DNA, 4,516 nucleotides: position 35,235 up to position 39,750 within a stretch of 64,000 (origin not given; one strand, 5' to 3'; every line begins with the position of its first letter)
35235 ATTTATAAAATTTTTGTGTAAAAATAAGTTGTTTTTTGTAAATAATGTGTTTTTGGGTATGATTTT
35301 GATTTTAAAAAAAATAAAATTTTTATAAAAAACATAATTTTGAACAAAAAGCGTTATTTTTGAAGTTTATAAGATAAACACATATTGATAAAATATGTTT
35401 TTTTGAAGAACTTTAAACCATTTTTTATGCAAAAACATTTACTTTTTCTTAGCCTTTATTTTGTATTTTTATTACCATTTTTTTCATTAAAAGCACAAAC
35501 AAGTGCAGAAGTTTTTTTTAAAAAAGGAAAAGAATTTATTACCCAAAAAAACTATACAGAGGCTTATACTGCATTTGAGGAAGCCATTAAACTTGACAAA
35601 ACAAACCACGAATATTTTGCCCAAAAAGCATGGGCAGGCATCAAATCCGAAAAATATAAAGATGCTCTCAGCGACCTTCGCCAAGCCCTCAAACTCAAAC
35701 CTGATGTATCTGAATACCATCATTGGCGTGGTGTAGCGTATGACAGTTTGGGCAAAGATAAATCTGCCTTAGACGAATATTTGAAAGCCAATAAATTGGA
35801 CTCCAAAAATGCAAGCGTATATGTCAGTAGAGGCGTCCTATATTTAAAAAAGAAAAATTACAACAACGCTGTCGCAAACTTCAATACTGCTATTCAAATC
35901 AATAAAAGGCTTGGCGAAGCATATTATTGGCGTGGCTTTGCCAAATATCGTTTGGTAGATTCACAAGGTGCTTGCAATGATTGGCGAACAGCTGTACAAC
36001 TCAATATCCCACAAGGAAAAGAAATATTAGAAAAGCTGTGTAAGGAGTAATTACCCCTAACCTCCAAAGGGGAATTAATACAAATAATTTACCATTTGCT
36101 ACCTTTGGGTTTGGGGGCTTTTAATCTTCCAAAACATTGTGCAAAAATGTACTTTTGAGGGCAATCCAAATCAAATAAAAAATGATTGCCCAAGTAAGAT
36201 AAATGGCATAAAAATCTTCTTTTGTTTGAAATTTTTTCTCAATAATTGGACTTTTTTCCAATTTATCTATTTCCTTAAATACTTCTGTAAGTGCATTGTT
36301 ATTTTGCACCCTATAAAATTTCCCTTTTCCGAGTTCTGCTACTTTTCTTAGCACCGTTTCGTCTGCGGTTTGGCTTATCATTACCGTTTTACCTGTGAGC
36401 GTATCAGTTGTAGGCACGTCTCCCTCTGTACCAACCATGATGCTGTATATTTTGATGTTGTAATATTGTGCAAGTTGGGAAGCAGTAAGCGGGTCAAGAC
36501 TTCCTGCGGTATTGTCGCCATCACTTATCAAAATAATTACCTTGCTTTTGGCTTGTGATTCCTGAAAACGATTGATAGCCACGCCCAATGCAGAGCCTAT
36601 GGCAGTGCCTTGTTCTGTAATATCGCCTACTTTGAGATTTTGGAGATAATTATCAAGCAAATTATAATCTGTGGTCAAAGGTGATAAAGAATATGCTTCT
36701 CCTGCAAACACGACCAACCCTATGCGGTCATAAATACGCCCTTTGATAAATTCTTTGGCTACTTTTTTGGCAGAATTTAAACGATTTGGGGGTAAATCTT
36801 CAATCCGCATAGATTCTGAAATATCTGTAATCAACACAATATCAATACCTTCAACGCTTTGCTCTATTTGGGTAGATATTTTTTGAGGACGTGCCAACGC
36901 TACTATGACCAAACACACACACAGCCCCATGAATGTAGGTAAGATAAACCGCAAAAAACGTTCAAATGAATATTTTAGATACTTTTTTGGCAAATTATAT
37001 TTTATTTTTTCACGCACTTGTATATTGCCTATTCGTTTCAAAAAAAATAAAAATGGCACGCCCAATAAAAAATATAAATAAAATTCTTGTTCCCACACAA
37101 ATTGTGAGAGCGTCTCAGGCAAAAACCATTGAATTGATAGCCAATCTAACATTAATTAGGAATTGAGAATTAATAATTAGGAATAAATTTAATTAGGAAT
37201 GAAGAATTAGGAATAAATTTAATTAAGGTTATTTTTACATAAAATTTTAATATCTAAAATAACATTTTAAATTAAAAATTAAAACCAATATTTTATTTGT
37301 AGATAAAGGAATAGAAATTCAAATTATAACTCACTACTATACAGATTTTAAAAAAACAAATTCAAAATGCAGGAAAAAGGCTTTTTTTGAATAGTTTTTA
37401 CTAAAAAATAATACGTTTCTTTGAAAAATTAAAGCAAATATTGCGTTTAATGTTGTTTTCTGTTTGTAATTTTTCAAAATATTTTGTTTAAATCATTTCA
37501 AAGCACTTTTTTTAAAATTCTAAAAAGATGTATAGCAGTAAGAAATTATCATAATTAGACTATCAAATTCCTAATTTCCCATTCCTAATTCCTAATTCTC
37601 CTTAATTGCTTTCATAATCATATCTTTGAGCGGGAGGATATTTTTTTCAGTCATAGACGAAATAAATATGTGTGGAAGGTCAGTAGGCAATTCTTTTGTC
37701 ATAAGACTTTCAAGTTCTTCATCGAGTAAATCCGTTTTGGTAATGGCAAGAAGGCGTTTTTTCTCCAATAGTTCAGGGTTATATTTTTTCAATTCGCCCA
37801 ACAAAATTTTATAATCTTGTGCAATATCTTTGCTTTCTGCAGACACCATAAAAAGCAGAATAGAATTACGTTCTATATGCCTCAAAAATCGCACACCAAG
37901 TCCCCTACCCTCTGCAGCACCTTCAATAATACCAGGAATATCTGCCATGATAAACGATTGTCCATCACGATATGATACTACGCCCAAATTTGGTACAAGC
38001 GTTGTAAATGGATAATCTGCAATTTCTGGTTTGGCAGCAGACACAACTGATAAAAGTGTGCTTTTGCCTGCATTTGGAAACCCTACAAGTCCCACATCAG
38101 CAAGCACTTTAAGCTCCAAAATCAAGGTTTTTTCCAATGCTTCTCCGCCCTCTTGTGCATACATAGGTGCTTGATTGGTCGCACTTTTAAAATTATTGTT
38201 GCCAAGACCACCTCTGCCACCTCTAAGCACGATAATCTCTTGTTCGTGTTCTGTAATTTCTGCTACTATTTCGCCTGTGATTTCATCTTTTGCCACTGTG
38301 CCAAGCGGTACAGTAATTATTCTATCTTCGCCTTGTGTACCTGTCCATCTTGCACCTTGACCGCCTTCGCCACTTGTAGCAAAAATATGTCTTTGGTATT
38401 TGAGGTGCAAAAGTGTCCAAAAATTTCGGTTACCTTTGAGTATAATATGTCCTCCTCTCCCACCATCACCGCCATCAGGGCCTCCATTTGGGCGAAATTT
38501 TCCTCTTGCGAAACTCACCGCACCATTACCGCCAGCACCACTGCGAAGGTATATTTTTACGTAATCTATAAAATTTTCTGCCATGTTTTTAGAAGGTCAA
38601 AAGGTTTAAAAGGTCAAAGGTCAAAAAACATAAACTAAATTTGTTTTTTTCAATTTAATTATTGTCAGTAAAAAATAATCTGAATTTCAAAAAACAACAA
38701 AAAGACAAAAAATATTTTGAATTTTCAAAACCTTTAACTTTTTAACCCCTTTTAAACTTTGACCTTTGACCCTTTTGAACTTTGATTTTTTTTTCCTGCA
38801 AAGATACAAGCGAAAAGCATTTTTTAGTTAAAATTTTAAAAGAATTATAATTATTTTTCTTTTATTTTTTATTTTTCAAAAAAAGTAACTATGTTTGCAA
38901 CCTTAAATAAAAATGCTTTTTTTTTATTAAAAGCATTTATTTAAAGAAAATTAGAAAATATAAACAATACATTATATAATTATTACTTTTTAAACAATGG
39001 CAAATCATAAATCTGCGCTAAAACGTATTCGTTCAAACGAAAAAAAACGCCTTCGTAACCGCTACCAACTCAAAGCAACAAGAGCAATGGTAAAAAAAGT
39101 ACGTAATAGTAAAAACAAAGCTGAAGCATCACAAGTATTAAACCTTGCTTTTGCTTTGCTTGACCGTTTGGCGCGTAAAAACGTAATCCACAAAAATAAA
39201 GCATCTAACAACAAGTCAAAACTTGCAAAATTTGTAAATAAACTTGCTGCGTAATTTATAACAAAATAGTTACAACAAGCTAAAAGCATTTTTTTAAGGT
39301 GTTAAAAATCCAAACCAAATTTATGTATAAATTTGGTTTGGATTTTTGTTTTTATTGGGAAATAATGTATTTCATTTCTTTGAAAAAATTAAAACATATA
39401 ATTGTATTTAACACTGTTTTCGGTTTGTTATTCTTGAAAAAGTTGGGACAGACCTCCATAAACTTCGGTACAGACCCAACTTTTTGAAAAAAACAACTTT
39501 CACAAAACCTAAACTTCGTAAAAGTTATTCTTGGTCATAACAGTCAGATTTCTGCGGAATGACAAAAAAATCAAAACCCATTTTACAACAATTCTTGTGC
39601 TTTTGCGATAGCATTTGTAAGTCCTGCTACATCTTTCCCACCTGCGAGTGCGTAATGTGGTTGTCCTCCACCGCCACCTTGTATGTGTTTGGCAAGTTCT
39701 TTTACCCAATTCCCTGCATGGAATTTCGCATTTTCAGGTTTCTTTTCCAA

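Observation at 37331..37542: Previously unannotated MITE family with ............-type terminal inverted repeats (3 copies in 13 kb)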

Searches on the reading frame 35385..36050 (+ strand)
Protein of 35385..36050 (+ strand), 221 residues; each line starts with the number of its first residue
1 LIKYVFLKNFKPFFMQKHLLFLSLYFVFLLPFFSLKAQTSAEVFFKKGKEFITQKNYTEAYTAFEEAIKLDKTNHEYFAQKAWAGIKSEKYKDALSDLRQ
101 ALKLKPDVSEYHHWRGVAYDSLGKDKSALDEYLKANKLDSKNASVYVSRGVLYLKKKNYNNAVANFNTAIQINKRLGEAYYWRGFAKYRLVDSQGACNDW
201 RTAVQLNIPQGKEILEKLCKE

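Call 73: search_protein_families(library=pfam, proteins=[window:35385-36050:+], max_evalue=0.01)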
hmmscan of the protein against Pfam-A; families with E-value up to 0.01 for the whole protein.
window:35385-36050:+ (221 aa): 18 families
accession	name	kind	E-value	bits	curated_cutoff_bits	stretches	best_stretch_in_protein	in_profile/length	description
PF13414.12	TPR_11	-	4.4e-25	87.5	26.8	4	153-190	4-41/42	TPR repeat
PF07719.23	TPR_2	-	8.3e-24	82.1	27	3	41-74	1-34/34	Tetratricopeptide repeat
PF00515.34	TPR_1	-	2.3e-19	68.8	27.8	2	143-174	1-32/34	Tetratricopeptide repeat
PF13181.12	TPR_8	-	2.5e-19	68.2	25.7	2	143-174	1-32/34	Tetratricopeptide repeat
PF13431.12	TPR_17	-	8.8e-13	47.9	24.4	1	132-163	2-33/34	Tetratricopeptide repeat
PF13432.12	TPR_16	-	2.5e-10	41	32.7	1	83-141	5-63/65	Tetratricopeptide repeat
PF13424.12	TPR_12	-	2.2e-08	34.6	30.1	0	143-186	3-47/77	Tetratricopeptide repeat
PF10516.15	SHNi-TPR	-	6.7e-07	29.2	21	1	86-105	12-31/38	SHNi-TPR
PF13428.12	TPR_14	-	7.7e-07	29.6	23.5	0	50-82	10-42/44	Tetratricopeptide repeat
PF14559.12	TPR_19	-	7.8e-07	29.8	25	0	87-139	3-55/68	Tetratricopeptide repeat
PF23914.1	TPR_CcmH_CycH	-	0.00026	21.3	42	0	98-206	39-150/158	Cytochrome c-type biogenesis protein H TPR domain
PF12895.13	ANAPC3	-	0.00029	21.5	27.2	0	51-98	33-79/82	Anaphase-promoting complex, cyclosome, subunit 3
PF13174.12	TPR_6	-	0.00036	21.4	26.3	0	43-69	2-28/33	Tetratricopeptide repeat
PF04733.20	Coatomer_E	-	0.00072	19.5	21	1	55-144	181-270/290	Coatomer epsilon subunit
PF04212.24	MIT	-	0.00099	19.6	30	0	143-171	4-32/66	MIT (microtubule interacting and transport) domain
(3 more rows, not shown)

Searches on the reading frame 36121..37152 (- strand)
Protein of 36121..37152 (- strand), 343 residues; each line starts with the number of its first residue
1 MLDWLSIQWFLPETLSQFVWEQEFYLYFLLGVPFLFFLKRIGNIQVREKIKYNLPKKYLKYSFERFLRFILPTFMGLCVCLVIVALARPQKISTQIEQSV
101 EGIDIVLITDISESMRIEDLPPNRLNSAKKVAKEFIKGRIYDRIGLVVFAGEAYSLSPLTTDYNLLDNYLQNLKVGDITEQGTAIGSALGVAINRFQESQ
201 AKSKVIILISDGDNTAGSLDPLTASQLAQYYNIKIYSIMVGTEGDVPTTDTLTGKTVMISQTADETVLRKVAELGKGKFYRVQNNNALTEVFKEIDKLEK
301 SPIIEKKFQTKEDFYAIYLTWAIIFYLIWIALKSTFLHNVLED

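Call 11: search_protein_families(library=pfam, proteins=[window:36121-37152:-])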
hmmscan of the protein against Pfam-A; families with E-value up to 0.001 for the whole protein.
window:36121-37152:- (343 aa): 3 families
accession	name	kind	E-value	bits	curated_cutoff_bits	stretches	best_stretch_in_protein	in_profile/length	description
PF00092.34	VWA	-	6.5e-22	79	23.8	1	104-293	1-173/174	von Willebrand factor type A domain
PF13519.12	VWA_2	-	5.3e-19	69.3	27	1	105-212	1-106/107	von Willebrand factor type A domain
PF06707.17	DUF1194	-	0.00093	18.9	27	0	179-245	91-159/206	Protein of unknown function (DUF1194)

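Call 56: find_encoding_contigs(protein=window:36121-37152:-, flank=10000, max_places=10)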
Protein window:36121-37152:- (343 aa): 1 contig read that carries it; 1 place shown.
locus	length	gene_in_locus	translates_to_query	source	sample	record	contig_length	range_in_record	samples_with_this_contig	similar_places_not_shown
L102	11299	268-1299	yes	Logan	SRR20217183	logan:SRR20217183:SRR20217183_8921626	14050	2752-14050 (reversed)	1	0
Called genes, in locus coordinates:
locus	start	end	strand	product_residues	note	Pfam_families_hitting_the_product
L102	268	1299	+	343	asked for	PF00092:VWA, PF13519:VWA_2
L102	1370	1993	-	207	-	-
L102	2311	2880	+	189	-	-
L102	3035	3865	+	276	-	PF00950:ABC-3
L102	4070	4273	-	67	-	-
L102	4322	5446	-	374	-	PF04055:Radical_SAM, PF06969:HemN_C (weak)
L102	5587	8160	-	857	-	PF24807:WD40_CDC20-Fz, PF23414:Beta-prop_EML_2, PF24814:WD40_Prp19, PF25174:Beta-prop_THOC3, PF25173:Beta-prop_WDR3_1st, PF23381:Beta-prop_IFT122_1st, PF25175:Beta-prop_WDR5, PF00656:Peptidase_C14, +6 more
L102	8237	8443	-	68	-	-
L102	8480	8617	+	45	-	-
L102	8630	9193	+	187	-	PF01765:RRF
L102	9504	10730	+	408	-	PF12895:ANAPC3 (faint), PF07719:TPR_2 (faint), PF13428:TPR_14 (faint), PF13414:TPR_11 (faint), PF13431:TPR_17 (faint), PF13424:TPR_12 (faint), PF13432:TPR_16 (weak), PF14559:TPR_19, +2 more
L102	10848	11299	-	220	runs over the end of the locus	PF12099:DUF3575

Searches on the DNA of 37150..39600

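Call 9: search_rna_families(source=window, start=37150, end=39600, threshold=evalue, max_evalue=10)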
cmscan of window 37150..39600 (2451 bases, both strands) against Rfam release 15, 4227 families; matches with E-value up to 10: 6.
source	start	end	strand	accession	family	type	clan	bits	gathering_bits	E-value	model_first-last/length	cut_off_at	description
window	39302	39347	-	RF03688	mir-3045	Gene; miRNA;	-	23.3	90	0.088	1-75/75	no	mir-3045 microRNA precursor family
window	37343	37397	-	RF02663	GmglnB1_5p_UTR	Cis-reg;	-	19.6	54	2.1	1-85/85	no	GmglnB1 5'UTR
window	39304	39347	+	RF03688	mir-3045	Gene; miRNA;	-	17.7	90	3.4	5-69/75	no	mir-3045 microRNA precursor family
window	39489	39532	-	RF03244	mir-4798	Gene; miRNA;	-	17.1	75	7.8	1-75/75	no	mir-4798 microRNA precursor family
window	39302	39349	+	RF04156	MIR2670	Gene; miRNA;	-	15.3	117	4.6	1-200/200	no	MIR2670 microRNA precursor family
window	39437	39496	+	RF02577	tsr24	Gene; sRNA;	-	13.1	50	7.6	1-238/238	no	S. aureus tsr24 small RNA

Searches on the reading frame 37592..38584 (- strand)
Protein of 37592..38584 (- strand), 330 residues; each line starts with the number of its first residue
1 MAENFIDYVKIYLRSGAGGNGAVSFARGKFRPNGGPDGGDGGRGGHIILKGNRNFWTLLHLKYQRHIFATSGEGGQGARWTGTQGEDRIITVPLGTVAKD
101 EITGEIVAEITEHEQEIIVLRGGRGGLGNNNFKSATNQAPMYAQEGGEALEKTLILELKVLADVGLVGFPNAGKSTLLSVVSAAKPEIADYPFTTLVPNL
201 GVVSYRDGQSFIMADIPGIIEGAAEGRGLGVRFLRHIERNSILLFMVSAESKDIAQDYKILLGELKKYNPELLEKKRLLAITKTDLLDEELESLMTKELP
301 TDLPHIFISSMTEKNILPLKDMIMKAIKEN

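Call 11: search_protein_families(library=pfam, proteins=[window:37592-38584:-])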
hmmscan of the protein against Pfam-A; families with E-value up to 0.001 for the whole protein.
window:37592-38584:- (330 aa): 3 families
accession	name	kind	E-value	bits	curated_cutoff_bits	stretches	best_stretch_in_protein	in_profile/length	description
PF01018.28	GTP1_OBG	-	5.2e-56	189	27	1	6-160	1-155/155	GTP1/OBG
PF01926.29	MMR_HSR1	-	3.6e-23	82.3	21.9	1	163-283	1-113/113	50S ribosome-binding GTPase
PF02421.24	FeoB_N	-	1.7e-07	31.3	27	1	164-220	3-58/156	Ferrous iron transport protein B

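Call 12: find_encoding_contigs(protein=window:37592-38584:-, flank=10000, max_places=10)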
Protein window:37592-38584:- (330 aa): 1 contig read that carries it; 1 place shown.
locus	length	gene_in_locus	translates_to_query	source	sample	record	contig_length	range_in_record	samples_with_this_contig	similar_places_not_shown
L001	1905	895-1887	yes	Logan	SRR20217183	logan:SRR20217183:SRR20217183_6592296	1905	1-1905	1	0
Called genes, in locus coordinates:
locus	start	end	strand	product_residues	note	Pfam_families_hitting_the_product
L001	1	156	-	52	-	?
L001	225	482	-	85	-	PF01649:Ribosomal_S20p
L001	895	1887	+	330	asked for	PF01018:GTP1_OBG, PF01926:MMR_HSR1, PF02421:FeoB_N (weak)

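Call 18: find_homologous_proteins(query=window:37592-38584:-, max_evalue=1e-100)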
Query window:37592-38584:- (330 aa): 7984 proteins with E <= 1e-100 among 8000 candidates; the best 120 are listed.
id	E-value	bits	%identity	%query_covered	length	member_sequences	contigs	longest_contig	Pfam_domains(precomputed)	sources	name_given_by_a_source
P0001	3.7e-214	728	100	100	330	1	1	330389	PF01926.30,PF02421.25,PF01018.29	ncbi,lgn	-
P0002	2.1e-192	657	89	99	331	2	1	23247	PF01926.30,PF02421.25,PF01018.29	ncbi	-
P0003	1.1e-159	549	100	75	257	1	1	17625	PF01926.30,PF02421.25,PF01018.29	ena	-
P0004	3.2e-157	541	74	100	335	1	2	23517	PF01926.30,PF02421.25,PF01018.29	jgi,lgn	jgi:GTP-binding protein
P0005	1.7e-155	535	74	98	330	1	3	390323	PF01926.30,PF02421.25,PF01018.29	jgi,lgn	jgi:GTP-binding protein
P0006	3.8e-155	534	73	99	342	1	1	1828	PF01926.30,PF02421.25,PF01018.29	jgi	jgi:GTPase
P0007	1.0e-153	530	73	99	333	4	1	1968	PF01926.30,PF02421.25,PF01018.29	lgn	-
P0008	1.4e-153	529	71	99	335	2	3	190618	PF01926.30,PF02421.25,PF01018.29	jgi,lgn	jgi:GTP-binding protein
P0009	6.5e-153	527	73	99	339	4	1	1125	PF01926.30,PF02421.25,PF01018.29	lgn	-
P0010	7.5e-153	527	74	98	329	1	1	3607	PF01926.30,PF02421.25,PF01018.29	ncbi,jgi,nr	ncbi:MAG: GTPase ObgE [Microscillaceae bacterium]|jgi:GTP-binding protein|nr:GTPase ObgE [Microscill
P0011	8.4e-153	526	73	100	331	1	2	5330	PF01926.30,PF02421.25,PF01018.29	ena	-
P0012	1.2e-152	526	73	99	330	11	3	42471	PF01926.30,PF02421.25,PF01018.29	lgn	-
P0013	1.7e-152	525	73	98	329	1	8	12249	PF01926.30,PF02421.25,PF01018.29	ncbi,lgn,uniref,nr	ncbi:GTPase ObgE [Thermoflexibacter ruber]|uniref:GTPase Obg n=1 Tax=Thermoflexibacter ruber TaxID=1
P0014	2.7e-152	525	72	100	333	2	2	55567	PF01926.30,PF02421.25,PF01018.29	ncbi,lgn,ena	-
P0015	9.0e-152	523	70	100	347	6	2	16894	PF01926.30,PF02421.25,PF01018.29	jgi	jgi:GTP-binding protein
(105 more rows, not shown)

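Call 19: find_encoding_contigs(protein=P0002, flank=10000)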
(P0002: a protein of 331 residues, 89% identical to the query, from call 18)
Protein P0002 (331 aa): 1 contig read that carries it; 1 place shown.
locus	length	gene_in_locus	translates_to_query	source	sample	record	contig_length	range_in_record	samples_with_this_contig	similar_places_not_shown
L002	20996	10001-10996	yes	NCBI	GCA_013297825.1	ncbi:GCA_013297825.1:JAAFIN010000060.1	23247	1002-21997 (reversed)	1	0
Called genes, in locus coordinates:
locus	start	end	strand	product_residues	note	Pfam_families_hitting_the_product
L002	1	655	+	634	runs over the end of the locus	?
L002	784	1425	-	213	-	-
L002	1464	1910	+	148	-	PF00085:Thioredoxin, PF03190:Thioredox_DsbH, PF13899:Thioredoxin_7, PF13098:Thioredoxin_2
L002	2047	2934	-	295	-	PF00483:NTP_transferase, PF12804:NTP_transf_3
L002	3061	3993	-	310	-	PF10503:Esterase_PHB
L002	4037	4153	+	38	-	-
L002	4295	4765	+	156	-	PF01272:GreA_GreB (weak)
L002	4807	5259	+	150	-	PF19579:FtsL_2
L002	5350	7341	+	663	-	PF13522:GATase_6, PF13537:GATase_7, PF00733:Asn_synthase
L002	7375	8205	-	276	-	PF13715:CarbopepD_reg_2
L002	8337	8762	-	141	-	PF13588:HSDR_N_2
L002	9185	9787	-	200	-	PF01725:Ham1p_like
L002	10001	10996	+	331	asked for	PF01018:GTP1_OBG, PF01926:MMR_HSR1, PF02421:FeoB_N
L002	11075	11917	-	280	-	PF04085:MreC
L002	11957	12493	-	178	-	PF25062:ARM_TT21_N (weak), PF25575:TPR_BSK1_C (faint), PF07719:TPR_2 (faint), PF12895:ANAPC3 (faint), PF13174:TPR_6 (faint), PF13181:TPR_8 (faint), PF13424:TPR_12 (faint), PF00515:TPR_1 (weak), +4 more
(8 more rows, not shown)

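Call 20: find_encoding_contigs(protein=P0003, flank=10000)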
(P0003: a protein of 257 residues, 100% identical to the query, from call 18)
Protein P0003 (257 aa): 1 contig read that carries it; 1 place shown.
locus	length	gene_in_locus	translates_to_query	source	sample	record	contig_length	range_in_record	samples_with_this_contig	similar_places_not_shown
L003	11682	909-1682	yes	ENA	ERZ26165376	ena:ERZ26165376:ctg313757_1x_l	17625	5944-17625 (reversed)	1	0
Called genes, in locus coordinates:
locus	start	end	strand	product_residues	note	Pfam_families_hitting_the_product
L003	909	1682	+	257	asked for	PF01018:GTP1_OBG, PF01926:MMR_HSR1, PF02421:FeoB_N (weak)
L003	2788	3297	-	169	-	-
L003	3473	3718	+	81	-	-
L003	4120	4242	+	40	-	-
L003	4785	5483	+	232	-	-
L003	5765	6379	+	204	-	-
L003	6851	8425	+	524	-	-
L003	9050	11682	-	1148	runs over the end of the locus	PF07494:Reg_prop (faint), PF08450:SGL (faint), PF07495:Y_Y_Y (weak), PF00512:HisKA, PF02518:HATPase_c, PF00072:Response_reg, PF01627:Hpt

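Call 21: find_encoding_contigs(protein=P0001, flank=10000)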
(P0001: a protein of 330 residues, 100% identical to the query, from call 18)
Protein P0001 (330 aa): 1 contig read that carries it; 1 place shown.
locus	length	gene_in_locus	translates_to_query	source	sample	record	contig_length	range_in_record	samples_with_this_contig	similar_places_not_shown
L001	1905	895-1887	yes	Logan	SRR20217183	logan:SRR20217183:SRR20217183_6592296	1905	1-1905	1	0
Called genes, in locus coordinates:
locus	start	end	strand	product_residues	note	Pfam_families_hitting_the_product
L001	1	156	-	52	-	?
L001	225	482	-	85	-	PF01649:Ribosomal_S20p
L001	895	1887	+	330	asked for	PF01018:GTP1_OBG, PF01926:MMR_HSR1, PF02421:FeoB_N (weak)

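Call 25: list_cluster_members(proteins=[P0001, P0002])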
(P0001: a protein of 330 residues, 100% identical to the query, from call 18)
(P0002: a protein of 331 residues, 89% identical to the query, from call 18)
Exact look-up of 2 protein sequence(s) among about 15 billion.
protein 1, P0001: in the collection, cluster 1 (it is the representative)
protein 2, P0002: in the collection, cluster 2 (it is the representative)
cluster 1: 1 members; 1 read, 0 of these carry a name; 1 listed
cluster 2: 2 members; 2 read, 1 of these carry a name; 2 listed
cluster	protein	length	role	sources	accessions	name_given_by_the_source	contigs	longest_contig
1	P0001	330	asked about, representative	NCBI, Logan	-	-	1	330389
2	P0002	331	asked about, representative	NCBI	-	-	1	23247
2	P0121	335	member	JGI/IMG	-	GTPase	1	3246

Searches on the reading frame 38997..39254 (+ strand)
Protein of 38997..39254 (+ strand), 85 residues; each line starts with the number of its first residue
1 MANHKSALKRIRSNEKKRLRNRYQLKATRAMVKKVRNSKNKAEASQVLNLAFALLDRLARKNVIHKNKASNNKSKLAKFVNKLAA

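Call 11: search_protein_families(library=pfam, proteins=[window:38997-39254:+])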
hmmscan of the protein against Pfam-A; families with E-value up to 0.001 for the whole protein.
window:38997-39254:+ (85 aa): 1 family
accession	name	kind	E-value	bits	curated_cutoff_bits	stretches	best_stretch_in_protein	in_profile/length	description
PF01649.23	Ribosomal_S20p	-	1.3e-22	80.7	29.5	1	2-81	1-83/83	Ribosomal protein S20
